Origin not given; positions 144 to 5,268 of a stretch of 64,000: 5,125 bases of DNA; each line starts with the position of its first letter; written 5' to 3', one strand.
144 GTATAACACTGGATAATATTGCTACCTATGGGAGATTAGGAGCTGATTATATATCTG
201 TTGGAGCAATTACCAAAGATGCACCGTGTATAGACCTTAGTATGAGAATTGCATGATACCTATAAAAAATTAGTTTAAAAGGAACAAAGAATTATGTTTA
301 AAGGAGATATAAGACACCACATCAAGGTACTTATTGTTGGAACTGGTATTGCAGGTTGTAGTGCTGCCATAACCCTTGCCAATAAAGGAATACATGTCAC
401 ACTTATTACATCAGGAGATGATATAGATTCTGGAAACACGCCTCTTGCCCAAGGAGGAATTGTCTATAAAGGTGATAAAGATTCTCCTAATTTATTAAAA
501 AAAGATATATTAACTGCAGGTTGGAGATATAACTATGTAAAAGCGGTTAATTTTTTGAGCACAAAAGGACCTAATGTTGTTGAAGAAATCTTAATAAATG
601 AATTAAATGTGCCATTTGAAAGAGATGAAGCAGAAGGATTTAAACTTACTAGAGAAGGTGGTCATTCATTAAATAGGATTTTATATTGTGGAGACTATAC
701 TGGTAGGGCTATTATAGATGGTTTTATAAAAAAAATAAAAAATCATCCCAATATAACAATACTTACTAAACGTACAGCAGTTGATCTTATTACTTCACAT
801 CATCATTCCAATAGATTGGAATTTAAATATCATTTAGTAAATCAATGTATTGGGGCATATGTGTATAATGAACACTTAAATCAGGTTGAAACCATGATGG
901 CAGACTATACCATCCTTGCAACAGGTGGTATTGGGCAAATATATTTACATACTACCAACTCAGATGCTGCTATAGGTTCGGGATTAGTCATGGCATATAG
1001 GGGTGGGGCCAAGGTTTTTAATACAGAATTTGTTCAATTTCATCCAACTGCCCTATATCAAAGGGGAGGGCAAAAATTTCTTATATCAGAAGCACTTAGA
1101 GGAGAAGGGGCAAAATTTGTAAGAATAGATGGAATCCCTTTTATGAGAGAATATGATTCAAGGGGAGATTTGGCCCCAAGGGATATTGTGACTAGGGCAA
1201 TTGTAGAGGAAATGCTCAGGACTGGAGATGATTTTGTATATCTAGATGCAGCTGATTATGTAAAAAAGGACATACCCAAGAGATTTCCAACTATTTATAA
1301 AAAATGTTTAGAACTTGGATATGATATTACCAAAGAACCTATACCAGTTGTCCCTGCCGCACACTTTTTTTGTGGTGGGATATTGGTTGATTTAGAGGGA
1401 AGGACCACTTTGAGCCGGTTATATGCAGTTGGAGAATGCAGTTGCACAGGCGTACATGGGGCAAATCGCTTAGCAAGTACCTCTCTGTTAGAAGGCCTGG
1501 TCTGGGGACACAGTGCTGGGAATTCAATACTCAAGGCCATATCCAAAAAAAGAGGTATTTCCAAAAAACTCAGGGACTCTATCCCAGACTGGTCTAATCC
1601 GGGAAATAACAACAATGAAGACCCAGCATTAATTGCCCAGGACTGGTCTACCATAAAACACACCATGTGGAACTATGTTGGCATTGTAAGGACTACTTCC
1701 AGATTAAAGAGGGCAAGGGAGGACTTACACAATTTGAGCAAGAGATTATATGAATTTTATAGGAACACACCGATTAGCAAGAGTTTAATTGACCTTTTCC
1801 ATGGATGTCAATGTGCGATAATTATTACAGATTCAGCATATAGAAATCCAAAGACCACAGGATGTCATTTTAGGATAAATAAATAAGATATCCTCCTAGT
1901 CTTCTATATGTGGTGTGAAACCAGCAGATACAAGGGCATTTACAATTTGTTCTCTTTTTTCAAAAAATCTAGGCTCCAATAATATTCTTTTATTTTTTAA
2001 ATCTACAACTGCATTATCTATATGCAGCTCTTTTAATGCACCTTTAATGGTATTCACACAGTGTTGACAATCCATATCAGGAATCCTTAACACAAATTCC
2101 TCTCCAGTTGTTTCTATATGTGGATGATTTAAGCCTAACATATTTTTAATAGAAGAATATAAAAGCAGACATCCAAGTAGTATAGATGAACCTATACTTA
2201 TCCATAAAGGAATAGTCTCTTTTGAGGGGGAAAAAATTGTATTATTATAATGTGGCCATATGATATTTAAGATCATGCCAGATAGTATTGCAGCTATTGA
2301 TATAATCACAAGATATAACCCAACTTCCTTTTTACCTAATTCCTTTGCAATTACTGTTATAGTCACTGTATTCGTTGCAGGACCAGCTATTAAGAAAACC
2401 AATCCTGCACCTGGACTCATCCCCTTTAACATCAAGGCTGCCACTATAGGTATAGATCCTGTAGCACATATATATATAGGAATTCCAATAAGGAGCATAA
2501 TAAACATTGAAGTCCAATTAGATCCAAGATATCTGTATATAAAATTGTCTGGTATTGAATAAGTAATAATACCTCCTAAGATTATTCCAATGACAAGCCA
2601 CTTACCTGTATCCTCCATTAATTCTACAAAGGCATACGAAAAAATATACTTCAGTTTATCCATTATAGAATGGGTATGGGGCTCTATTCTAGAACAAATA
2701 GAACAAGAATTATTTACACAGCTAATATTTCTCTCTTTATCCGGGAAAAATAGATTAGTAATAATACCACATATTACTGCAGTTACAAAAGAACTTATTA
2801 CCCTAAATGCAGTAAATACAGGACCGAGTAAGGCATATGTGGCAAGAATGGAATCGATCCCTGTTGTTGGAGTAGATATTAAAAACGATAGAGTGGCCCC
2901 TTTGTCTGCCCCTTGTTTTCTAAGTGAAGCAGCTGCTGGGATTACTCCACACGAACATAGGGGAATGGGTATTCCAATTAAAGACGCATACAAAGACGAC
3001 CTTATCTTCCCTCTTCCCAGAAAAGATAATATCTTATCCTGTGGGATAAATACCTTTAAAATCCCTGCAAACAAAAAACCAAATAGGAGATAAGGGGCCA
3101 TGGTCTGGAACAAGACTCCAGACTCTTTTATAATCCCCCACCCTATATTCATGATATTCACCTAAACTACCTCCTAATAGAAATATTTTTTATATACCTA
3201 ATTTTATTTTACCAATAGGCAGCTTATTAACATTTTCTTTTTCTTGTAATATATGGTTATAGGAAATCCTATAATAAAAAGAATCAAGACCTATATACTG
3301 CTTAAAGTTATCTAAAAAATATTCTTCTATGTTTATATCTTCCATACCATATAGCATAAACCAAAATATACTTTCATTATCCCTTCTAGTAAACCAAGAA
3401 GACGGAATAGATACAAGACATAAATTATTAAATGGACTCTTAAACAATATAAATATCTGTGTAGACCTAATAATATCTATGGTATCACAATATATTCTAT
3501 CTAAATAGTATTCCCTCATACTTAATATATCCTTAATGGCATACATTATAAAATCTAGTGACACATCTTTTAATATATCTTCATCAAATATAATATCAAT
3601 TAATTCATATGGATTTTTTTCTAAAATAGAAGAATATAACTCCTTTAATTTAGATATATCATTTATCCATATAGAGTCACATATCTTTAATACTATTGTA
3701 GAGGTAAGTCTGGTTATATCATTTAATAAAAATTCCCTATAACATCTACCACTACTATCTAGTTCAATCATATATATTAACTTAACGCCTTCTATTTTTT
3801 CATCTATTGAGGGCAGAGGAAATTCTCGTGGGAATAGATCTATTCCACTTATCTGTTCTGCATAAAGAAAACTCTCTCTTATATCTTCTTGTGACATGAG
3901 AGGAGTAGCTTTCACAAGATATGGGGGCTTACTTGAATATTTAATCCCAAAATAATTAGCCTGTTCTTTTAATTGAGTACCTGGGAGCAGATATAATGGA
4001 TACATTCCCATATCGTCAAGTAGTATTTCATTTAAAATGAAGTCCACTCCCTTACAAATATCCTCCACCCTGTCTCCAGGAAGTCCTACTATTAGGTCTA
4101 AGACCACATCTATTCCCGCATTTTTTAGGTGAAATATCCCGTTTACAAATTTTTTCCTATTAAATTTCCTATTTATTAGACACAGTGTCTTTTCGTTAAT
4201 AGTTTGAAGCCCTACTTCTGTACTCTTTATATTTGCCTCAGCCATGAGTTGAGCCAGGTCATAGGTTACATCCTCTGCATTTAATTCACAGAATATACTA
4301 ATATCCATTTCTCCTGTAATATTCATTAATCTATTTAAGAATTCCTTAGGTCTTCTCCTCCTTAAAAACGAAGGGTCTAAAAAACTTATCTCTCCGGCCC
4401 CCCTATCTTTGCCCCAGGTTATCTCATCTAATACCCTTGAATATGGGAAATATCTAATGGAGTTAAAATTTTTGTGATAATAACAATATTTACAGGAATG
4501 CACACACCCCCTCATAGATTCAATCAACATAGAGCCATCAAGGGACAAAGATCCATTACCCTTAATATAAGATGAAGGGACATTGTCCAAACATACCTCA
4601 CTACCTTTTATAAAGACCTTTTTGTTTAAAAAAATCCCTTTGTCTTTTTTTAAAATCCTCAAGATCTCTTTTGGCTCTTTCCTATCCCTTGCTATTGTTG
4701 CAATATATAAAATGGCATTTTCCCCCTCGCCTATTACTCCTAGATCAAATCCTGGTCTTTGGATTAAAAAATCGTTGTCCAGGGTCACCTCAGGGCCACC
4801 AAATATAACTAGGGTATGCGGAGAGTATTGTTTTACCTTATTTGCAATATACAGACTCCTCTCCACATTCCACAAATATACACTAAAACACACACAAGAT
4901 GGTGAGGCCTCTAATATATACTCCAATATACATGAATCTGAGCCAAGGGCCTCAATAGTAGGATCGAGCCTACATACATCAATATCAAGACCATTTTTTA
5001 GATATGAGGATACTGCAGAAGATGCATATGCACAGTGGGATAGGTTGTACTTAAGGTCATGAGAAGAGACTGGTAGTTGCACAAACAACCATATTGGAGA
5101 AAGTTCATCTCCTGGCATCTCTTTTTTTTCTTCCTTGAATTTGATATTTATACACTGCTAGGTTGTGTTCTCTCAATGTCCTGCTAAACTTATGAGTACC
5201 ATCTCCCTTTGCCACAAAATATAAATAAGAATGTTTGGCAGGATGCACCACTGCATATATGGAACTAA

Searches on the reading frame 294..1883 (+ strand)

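Call 68: search_protein_families(library=pfam, proteins=[window:294-1883:+], max_evalue=0.000001)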
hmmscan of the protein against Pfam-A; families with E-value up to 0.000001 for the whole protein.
window:294-1883:+ (530 aa): 4 families
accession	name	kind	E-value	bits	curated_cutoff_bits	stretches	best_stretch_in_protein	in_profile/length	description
PF00890.30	FAD_binding_2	-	2.6e-75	254.6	20.4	1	12-398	2-414/414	FAD binding domain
PF07992.20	Pyr_redox_2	-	7.9e-11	42.3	26.1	1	11-212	2-109/291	Pyridine nucleotide-disulphide oxidoreductase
PF01266.30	DAO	-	6.9e-08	32.8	27.9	1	11-65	1-55/353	FAD dependent oxidoreductase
PF01134.28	GIDA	-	3.9e-07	29.9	22.1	0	11-40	1-30/391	Glucose inhibited division protein A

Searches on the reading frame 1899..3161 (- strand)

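Call 68: search_protein_families(library=pfam, proteins=[window:1899-3161:-], max_evalue=0.000001)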
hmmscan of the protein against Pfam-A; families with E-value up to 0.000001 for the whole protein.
window:1899-3161:- (421 aa): 2 families
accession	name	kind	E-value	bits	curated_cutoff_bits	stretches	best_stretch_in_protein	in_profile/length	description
PF03773.19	ArsP_1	-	3.4e-53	181.2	32.3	1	22-299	17-293/294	Predicted permease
PF00403.32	HMA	-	1.8e-09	38.3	24.8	1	357-415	1-61/62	Heavy-metal-associated domain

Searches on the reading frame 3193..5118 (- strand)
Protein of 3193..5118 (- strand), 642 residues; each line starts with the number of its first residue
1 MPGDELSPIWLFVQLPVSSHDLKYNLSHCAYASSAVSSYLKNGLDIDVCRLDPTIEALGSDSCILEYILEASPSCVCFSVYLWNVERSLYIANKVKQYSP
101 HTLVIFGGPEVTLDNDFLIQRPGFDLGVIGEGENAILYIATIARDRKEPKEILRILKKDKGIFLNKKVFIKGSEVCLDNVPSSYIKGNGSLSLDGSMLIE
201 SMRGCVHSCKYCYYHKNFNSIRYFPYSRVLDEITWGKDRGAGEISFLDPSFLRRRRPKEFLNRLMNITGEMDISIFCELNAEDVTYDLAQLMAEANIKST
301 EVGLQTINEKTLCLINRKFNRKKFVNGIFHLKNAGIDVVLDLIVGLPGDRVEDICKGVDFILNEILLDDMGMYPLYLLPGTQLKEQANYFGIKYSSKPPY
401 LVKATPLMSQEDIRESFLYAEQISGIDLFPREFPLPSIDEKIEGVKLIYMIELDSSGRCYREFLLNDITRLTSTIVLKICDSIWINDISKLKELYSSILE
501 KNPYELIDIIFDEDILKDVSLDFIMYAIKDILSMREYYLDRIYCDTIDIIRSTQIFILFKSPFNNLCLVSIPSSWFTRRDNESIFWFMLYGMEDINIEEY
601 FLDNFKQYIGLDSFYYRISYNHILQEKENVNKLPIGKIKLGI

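Call 68: search_protein_families(library=pfam, proteins=[window:3193-5118:-], max_evalue=0.000001)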
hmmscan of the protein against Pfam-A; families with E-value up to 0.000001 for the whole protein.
window:3193-5118:- (642 aa): 2 families
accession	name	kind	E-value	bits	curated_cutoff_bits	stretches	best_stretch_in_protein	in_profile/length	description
PF04055.27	Radical_SAM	-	3.8e-22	79.6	29.5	1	199-360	1-165/166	Radical SAM superfamily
PF02310.24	B12-binding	-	1.3e-14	54.5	32.1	1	35-136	19-117/121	B12 binding domain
